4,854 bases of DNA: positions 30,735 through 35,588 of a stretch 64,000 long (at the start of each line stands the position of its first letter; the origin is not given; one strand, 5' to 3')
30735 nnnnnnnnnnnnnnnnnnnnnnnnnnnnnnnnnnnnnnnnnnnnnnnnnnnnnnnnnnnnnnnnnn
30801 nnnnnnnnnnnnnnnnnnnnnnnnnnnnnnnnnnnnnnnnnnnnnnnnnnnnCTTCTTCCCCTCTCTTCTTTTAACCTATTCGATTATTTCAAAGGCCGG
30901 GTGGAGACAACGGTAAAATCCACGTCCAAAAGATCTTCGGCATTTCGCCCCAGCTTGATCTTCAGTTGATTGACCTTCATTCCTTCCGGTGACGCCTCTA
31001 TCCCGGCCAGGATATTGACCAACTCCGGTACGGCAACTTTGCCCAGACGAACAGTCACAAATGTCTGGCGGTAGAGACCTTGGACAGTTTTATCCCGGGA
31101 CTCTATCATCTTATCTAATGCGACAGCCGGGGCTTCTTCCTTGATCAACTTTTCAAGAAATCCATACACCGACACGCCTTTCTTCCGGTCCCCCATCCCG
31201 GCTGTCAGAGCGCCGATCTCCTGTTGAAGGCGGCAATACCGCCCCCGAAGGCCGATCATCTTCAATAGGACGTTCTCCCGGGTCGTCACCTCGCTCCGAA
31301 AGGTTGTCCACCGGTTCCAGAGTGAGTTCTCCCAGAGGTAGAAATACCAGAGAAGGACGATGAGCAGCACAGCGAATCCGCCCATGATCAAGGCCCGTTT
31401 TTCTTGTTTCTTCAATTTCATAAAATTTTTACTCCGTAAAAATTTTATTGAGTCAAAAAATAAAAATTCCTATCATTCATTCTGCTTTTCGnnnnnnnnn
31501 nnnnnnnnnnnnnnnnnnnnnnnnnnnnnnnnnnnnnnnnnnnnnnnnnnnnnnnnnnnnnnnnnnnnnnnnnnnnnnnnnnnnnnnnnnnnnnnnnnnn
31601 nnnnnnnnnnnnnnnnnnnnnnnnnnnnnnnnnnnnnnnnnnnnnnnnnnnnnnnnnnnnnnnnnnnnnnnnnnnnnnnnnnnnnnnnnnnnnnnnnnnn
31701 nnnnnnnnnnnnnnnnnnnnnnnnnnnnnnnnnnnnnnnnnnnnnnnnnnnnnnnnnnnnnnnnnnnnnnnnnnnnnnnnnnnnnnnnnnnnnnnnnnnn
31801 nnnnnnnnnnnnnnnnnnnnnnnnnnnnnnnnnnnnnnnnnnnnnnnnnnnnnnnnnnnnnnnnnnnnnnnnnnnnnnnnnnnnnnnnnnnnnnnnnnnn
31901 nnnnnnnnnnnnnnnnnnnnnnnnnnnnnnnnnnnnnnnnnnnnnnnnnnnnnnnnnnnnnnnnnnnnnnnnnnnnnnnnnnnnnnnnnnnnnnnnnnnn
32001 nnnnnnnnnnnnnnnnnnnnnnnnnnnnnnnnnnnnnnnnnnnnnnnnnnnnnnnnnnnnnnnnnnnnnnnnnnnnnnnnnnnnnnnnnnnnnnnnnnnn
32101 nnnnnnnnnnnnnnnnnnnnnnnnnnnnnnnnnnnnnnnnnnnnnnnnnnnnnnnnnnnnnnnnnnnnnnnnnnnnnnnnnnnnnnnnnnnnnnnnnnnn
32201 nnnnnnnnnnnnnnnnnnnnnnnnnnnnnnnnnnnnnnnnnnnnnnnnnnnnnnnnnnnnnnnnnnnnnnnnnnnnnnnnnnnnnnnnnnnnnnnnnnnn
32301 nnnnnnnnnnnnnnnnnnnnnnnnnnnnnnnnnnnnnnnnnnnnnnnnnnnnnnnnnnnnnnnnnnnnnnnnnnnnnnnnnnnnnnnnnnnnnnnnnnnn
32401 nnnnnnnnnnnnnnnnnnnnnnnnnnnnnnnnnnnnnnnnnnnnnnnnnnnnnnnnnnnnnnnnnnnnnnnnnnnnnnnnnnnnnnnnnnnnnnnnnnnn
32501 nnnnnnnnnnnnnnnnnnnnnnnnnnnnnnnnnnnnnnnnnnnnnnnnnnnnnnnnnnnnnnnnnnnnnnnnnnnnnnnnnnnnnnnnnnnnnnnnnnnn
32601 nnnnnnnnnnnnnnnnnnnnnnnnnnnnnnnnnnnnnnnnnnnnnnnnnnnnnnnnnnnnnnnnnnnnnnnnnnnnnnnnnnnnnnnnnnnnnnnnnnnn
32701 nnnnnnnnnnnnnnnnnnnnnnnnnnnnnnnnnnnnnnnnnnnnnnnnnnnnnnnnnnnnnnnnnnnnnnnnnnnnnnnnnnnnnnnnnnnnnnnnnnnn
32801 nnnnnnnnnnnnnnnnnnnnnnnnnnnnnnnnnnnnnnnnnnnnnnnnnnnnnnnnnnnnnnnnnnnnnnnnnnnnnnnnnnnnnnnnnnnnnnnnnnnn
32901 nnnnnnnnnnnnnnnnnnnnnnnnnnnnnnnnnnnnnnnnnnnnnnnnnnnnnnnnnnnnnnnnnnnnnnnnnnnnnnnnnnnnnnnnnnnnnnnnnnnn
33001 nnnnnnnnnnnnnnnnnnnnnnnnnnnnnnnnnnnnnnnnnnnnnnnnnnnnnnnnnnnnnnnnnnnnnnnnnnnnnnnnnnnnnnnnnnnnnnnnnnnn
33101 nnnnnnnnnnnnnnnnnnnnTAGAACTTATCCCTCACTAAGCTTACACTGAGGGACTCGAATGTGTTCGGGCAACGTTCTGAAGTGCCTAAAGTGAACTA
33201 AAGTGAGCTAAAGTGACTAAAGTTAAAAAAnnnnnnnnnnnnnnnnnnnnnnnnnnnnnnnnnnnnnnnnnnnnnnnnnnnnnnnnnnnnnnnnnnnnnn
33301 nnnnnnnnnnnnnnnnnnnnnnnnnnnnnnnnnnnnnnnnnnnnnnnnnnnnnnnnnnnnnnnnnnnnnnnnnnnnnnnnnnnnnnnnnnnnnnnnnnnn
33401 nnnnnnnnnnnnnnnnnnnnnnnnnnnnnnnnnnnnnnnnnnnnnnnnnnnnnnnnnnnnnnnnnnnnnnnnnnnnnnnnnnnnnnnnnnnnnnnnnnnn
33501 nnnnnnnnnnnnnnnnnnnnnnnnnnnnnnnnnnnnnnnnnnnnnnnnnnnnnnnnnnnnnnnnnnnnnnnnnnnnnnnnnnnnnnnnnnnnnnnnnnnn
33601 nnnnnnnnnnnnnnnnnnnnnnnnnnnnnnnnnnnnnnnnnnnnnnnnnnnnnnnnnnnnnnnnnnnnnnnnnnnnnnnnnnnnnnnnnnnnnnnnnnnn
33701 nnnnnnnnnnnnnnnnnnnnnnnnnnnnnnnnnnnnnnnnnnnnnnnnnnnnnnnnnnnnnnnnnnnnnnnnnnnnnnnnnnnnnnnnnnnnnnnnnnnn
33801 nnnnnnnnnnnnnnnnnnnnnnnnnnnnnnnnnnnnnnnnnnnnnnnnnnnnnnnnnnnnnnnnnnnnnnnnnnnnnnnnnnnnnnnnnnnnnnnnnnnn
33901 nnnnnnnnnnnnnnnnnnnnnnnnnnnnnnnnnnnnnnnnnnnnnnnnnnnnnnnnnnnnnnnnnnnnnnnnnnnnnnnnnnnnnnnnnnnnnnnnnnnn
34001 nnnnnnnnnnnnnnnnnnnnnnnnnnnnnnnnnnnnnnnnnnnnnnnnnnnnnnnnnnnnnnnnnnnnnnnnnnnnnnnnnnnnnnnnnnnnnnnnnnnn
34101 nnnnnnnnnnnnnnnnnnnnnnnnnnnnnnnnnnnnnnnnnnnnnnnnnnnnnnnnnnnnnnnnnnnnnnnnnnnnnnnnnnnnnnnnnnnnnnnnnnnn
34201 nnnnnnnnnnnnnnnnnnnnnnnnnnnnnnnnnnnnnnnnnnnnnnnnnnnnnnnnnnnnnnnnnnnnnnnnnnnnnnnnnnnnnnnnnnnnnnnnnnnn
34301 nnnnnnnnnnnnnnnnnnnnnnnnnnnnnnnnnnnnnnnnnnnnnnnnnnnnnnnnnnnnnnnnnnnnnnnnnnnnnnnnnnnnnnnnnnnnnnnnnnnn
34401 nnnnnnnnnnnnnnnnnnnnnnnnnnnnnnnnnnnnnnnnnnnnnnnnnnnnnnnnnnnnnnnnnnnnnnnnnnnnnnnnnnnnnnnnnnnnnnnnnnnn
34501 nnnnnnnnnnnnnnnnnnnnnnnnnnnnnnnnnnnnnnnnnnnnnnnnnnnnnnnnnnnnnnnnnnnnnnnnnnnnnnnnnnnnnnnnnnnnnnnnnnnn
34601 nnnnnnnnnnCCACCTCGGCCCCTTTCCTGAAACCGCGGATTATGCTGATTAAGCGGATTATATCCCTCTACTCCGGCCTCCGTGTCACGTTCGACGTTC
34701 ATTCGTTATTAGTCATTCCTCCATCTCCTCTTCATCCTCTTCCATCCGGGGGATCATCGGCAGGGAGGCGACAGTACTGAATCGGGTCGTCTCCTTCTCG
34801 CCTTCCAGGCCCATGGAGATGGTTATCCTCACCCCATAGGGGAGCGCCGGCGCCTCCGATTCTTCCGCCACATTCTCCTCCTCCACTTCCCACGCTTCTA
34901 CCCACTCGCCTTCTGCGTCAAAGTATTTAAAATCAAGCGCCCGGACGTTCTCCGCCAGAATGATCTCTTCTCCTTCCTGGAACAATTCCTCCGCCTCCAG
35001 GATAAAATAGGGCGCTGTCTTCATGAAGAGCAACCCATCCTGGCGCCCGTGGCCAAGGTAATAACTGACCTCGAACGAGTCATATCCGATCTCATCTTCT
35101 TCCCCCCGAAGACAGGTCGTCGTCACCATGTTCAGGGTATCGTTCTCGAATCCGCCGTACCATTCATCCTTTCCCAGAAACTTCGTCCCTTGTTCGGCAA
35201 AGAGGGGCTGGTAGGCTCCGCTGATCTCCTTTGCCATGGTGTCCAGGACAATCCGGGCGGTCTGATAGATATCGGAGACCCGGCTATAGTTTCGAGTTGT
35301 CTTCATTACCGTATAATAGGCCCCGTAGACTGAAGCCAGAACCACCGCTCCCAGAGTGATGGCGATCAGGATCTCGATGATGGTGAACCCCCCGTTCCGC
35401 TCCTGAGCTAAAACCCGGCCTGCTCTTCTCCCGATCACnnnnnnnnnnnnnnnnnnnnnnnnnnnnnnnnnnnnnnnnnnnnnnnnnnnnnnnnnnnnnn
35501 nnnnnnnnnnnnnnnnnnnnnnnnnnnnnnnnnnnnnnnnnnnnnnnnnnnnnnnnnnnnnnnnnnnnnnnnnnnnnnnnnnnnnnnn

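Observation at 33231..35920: Poly-acidic tails on minor pseudopilins GspI and GspJ and a 110-aa E/K-rich insertion in GspK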

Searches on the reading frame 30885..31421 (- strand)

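Call 3: search_protein_families(library=pfam, proteins=[window:30885-31421:-], max_evalue=0.01)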
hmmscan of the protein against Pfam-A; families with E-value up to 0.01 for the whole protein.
window:30885-31421:- (178 aa): 0 families

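Call 4: search_protein_families(library=ncbifam, proteins=[window:30885-31421:-], max_evalue=0.01)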
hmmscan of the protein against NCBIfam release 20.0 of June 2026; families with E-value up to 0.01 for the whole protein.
window:30885-31421:- (178 aa): 1 family
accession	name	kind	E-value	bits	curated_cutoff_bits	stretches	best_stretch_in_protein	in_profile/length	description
NF040576.1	T2SS_GspM_XpsM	equivalog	8e-05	22.4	60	0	129-174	124-177/180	type II secretion system protein GspM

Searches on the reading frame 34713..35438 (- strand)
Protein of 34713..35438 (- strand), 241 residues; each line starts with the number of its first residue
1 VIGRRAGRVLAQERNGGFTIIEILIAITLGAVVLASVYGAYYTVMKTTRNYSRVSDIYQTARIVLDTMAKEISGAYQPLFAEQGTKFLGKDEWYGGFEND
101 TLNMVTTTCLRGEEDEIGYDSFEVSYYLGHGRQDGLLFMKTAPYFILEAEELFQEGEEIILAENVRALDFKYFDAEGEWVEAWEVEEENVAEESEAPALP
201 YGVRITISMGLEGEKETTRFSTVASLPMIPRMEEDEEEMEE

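Call 3: search_protein_families(library=pfam, proteins=[window:34713-35438:-], max_evalue=0.01)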
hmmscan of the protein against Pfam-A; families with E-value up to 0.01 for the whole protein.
window:34713-35438:- (241 aa): 3 families
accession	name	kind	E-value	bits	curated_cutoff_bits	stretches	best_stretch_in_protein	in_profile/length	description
PF07963.17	N_methyl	-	2.3e-06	27.4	21.2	1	14-38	3-27/27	Prokaryotic N-terminal methylation motif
PF11612.13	T2SSJ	-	8.2e-05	23.3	28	1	158-209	87-130/140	Type II secretion system (T2SS), protein J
PF19629.4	DUF6133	-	0.003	18.1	27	1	5-47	7-52/65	Family of unknown function (DUF6133)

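Call 4: search_protein_families(library=ncbifam, proteins=[window:34713-35438:-], max_evalue=0.01)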
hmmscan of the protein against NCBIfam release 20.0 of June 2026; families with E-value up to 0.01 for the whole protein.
window:34713-35438:- (241 aa): 7 families
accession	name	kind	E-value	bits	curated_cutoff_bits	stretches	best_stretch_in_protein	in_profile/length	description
TIGR01711.1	gspJ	equivalog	8.8e-07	28.9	64.85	0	16-49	1-34/192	type II secretion system minor pseudopilin GspJ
TIGR02532.1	IV_pilin_GFxxxE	domain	0.00015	21.5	16.3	1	16-37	2-23/24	prepilin-type N-terminal cleavage/methylation domain-containing protein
TIGR02599.1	TIGR02599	subfamily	0.0003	20.2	256.5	1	17-75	1-59/361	Verru_Chthon cassette protein C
NF007848.0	PRK10557.1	equivalog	0.0016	17.8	120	1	12-73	7-68/192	prepilin peptidase-dependent protein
NF038304.1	EPS_HpsC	equivalog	0.0031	17.1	200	1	11-74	16-79/318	hormogonium polysaccharide secretion pseudopilin HpsC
TIGR01707.1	gspI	equivalog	0.0045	17.5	44.35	1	17-74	1-54/101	type II secretion system minor pseudopilin GspI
NF041013.1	T4P_ComGE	equivalog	0.0084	16.2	49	0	15-66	3-54/83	competence type IV pilus minor pilin ComGE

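Call 19: find_homologous_proteins(query=window:34713-35438:-, max_evalue=0.001)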
Query window:34713-35438:- (241 aa): 40 proteins with E <= 0.001 among 578 candidates.
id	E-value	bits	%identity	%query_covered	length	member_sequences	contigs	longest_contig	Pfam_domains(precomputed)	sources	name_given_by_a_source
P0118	1.9e-153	526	100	100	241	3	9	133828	PF11612.15,PF07963.18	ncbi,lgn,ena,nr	ncbi:MAG: prepilin-type N-terminal cleavage/methylation domain-containing protein [Candidatus Euphem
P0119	3.9e-135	467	88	96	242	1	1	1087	PF11612.15,PF07963.18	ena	-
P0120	1.1e-107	377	79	91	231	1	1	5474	PF11612.15,PF07963.18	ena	-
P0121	4.1e-104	365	75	93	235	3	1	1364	PF11612.15,PF07963.18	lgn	-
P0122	1.1e-100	354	74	93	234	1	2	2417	PF11612.15,PF07963.18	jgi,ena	-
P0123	6.1e-100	351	69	98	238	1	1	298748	PF11612.15,PF07963.18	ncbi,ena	-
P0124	2.4e-97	343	67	97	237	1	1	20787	PF07963.18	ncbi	ncbi:MAG: prepilin-type N-terminal cleavage/methylation domain-containing protein [PVC group bacteri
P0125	2.8e-96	339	68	93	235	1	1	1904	PF11612.15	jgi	jgi:prepilin-type N-terminal cleavage/methylation domain-containing protein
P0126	1.9e-93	330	64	96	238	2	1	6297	-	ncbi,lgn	-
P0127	4.4e-93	329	63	96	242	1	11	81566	PF11612.15,PF07963.18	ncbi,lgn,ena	-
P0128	1.2e-91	324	64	96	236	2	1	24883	PF11612.15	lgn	-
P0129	5.1e-91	322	65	91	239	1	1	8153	PF11612.15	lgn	-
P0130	1.6e-90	321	65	92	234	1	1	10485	PF07963.18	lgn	-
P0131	5.9e-88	312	63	96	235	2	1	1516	PF11612.15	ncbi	-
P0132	1.1e-87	311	63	90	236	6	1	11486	PF07963.18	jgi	jgi:prepilin-type N-terminal cleavage/methylation domain-containing protein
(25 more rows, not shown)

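Call 48: predict_structure(alignment_id=A2)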
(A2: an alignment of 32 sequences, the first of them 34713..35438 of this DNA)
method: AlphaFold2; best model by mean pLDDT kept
length: 241 residues; sequences in the alignment: 32
mean_pLDDT: 69.7   pTM: 0.61
mean pLDDT of the five models: 69.7, 68.7, 67.5, 67.1, 66.9
residues with pLDDT >= 90: 29; 70-90: 106; 50-70: 55; < 50: 51
segments of 3 or more residues with pLDDT < 50: 78-85, 87-98, 148-153, 186-196, 230-241
pLDDT, mean of each block of 10 residues (from residue 1): 54 65 93 94 77 76 88 62 45 43 70 54 81 86 60 66 88 80 54 52 87 83 73 41 37
secondary structure, 60 per line:
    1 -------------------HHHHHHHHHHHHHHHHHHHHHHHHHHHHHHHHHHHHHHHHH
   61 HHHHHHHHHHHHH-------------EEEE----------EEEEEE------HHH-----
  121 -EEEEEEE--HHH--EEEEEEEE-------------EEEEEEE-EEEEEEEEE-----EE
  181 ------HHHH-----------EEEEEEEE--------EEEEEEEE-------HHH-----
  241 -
elements in order: H20-73 E87-90 E101-106 E122-128 E136-143 E157-163 E165-173 H187-190 E202-209 E218-225

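Call 49: search_protein_representatives(protein=window:34713-35438:-)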
Query: 241 residues. Proteins with E-value up to 0.001 (for the whole library): 1868; up to 1e-10: 131; up to 1e-30: 1. The best 150 are listed.
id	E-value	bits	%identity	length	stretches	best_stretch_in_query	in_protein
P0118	6.2e-154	526.4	100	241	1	1-241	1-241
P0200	5.1e-20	88.2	35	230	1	13-240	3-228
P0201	7.4e-20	87.7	33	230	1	16-185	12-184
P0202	1.0e-19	87.3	71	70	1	13-75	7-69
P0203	1.5e-19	86.7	32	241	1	14-227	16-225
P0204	1.9e-18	83.1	33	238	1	9-227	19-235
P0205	4.6e-18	81.8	34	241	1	16-231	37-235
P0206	1.1e-17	80.6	34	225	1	13-228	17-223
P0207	1.7e-17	80.0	34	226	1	12-207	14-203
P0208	2.0e-17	79.8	29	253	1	14-239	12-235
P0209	4.5e-17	78.6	36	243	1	14-227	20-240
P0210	8.6e-17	77.7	32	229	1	16-228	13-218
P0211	1.9e-16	76.6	34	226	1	9-221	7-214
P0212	2.4e-16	76.2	32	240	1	15-226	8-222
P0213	3.2e-16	75.8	28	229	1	17-228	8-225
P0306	2.1e-11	60.1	32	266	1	14-196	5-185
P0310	3.1e-11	59.5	38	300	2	14-85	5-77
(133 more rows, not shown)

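Call 53: find_related_loci(query=A3, collection=metagenome_contigs, flank=7000)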
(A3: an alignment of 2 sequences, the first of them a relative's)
Query A3 (230 aa) in metagenome_contigs; peptide patterns used: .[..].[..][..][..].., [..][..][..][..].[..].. (x = any residue, [..] = any of these).
600 stretches matched a pattern, but none encodes a relative of the query by tblastn (E <= 1e-3).

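Call 54: find_encoding_contigs(protein=P0200, flank=7000, max_places=3)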
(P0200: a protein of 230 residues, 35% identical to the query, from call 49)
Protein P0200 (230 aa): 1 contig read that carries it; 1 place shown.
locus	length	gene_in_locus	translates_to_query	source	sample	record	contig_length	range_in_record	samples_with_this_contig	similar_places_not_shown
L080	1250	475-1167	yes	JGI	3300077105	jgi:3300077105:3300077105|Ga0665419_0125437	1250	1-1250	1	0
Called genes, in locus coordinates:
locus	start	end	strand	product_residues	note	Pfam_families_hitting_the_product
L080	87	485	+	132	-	PF07963:N_methyl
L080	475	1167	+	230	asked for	PF07963:N_methyl (weak), PF11612:T2SSJ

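Call 55: find_encoding_contigs(protein=P0208, flank=7000, max_places=3)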
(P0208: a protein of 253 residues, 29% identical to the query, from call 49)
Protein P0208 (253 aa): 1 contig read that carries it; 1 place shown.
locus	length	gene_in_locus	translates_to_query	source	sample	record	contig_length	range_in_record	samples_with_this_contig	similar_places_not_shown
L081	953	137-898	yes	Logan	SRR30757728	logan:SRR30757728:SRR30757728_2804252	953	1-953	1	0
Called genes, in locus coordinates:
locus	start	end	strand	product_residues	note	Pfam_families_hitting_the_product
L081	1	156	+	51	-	?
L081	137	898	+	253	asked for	PF07963:N_methyl (faint), PF11612:T2SSJ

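Call 58: find_encoding_contigs(protein=P0310, flank=7000, max_places=2)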
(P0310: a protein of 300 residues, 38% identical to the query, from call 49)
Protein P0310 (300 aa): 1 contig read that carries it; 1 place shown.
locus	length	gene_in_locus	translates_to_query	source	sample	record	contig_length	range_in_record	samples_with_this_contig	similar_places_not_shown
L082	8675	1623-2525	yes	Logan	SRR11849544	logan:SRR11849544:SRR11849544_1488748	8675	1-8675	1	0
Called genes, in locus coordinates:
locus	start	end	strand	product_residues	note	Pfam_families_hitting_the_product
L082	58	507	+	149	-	PF07963:N_methyl, PF08334:T2SSG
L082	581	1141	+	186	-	-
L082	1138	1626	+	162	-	PF07963:N_methyl, PF02501:T2SSI (weak)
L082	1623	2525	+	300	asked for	PF07963:N_methyl, PF11612:T2SSJ (weak)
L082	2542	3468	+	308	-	PF12836:HHH_3 (faint), PF21687:T2SSK_1st, PF03934:T2SSK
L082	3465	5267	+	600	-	-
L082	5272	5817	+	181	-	PF04612:T2SSM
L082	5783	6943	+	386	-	-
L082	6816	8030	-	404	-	PF07690:MFS_1, PF12832:MFS_1_like, PF07690:MFS_1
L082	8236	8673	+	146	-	?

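Call 59: find_encoding_contigs(protein=P0306, flank=7000, max_places=2)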
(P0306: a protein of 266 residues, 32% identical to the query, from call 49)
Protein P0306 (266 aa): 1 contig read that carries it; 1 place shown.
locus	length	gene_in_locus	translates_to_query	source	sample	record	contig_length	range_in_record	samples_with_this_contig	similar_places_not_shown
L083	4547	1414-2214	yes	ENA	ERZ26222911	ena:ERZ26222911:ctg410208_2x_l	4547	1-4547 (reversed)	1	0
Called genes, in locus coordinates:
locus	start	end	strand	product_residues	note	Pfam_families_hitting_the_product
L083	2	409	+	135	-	?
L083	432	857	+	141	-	PF07963:N_methyl (weak)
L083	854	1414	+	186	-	PF07963:N_methyl (weak)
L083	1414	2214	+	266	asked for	PF07963:N_methyl, PF11612:T2SSJ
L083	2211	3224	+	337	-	PF21687:T2SSK_1st, PF12836:HHH_3 (faint), PF03934:T2SSK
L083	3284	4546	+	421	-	?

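Call 64: search_solved_structures(query=A2, max_evalue=0.01, show_alignments=1)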
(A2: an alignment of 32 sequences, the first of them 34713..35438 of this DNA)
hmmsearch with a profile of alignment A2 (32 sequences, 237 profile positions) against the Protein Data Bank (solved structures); distinct sequences matched with E-value up to 0.01: 0.

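Call 68: fold_search(model_id=the predicted structure, library=pdb)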
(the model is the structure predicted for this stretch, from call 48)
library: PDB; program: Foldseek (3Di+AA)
matches with E <= 10: 462; with E <= 0.001: 19
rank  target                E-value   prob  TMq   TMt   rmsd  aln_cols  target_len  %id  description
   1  9a1f_S                3.3e-08  1.00  0.58  0.68   4.5       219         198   16  Integrative structure of the XcpGHIJK pseudo pilus filament model of a type II secretion system (released 2021-06-18)
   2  3nje_B                1.2e-06  1.00  0.46  0.65   4.8       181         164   14  Structure of the Minor Pseudopilin XcpW from the Pseudomonas aeruginosa Type II Secretion System (released 2011-02-02)
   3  6utu_H                1.7e-06  1.00  0.51  0.74   3.8       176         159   15  Crystal structure of minor pseudopilin ternary complex of XcpVWX from the Type 2 secretion system of Pseudomonas aerug (released 2020-09-02)
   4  6utu_B                2.3e-06  1.00  0.47  0.67   5.0       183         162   17  Crystal structure of minor pseudopilin ternary complex of XcpVWX from the Type 2 secretion system of Pseudomonas aerug (released 2020-09-02)
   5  5vtm_W                4.2e-06  1.00  0.51  0.73   3.8       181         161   15  The crystal structure of minor pseudopilin ternary complex of XcpVWX from the Type 2 secretion system of Pseudomonas a (released 2018-05-23)
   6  5bw0_A                4.9e-06  1.00  0.48  0.73   4.2       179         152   14  The crystal structure of minor pseudopilin binary complex of XcpV and XcpW from the Type 2 secretion system of Pseudom (released 2016-07-20)
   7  6utu_E                6.5e-06  1.00  0.50  0.71   4.4       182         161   14  Crystal structure of minor pseudopilin ternary complex of XcpVWX from the Type 2 secretion system of Pseudomonas aerug (released 2020-09-02)
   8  5bw0_G                7.3e-06  1.00  0.48  0.70   3.9       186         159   13  The crystal structure of minor pseudopilin binary complex of XcpV and XcpW from the Type 2 secretion system of Pseudom (released 2016-07-20)
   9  5bw0_C                9.1e-06  1.00  0.46  0.67   4.2       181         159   15  The crystal structure of minor pseudopilin binary complex of XcpV and XcpW from the Type 2 secretion system of Pseudom (released 2016-07-20)
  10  3cfi_B                9.6e-06  1.00  0.48  0.68   5.0       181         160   13  Nanobody-aided structure determination of the EPSI:EPSJ pseudopilin heterdimer from Vibrio Vulnificus (released 2009-01-13)
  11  3cfi_E                1.1e-05  1.00  0.47  0.68   5.0       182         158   13  Nanobody-aided structure determination of the EPSI:EPSJ pseudopilin heterdimer from Vibrio Vulnificus (released 2009-01-13)
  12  5bw0_E                1.1e-05  1.00  0.48  0.69   4.6       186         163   13  The crystal structure of minor pseudopilin binary complex of XcpV and XcpW from the Type 2 secretion system of Pseudom (released 2016-07-20)
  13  2ret_D                2.1e-05  1.00  0.46  0.68   5.4       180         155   14  The crystal structure of a binary complex of two pseudopilins: EpsI and EpsJ from the Type 2 Secretion System of Vibri (released 2008-02-05)
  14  2ret_B                2.2e-05  1.00  0.47  0.69   5.1       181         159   13  The crystal structure of a binary complex of two pseudopilins: EpsI and EpsJ from the Type 2 Secretion System of Vibri (released 2008-02-05)
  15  3ci0_J                2.8e-05  1.00  0.46  0.69   5.0       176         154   14  The Crystal Structure of the GspK-GspI-GspJ complex from enterotoxigenic Escherichia coli Type 2 Secretion System (released 2008-04-29)
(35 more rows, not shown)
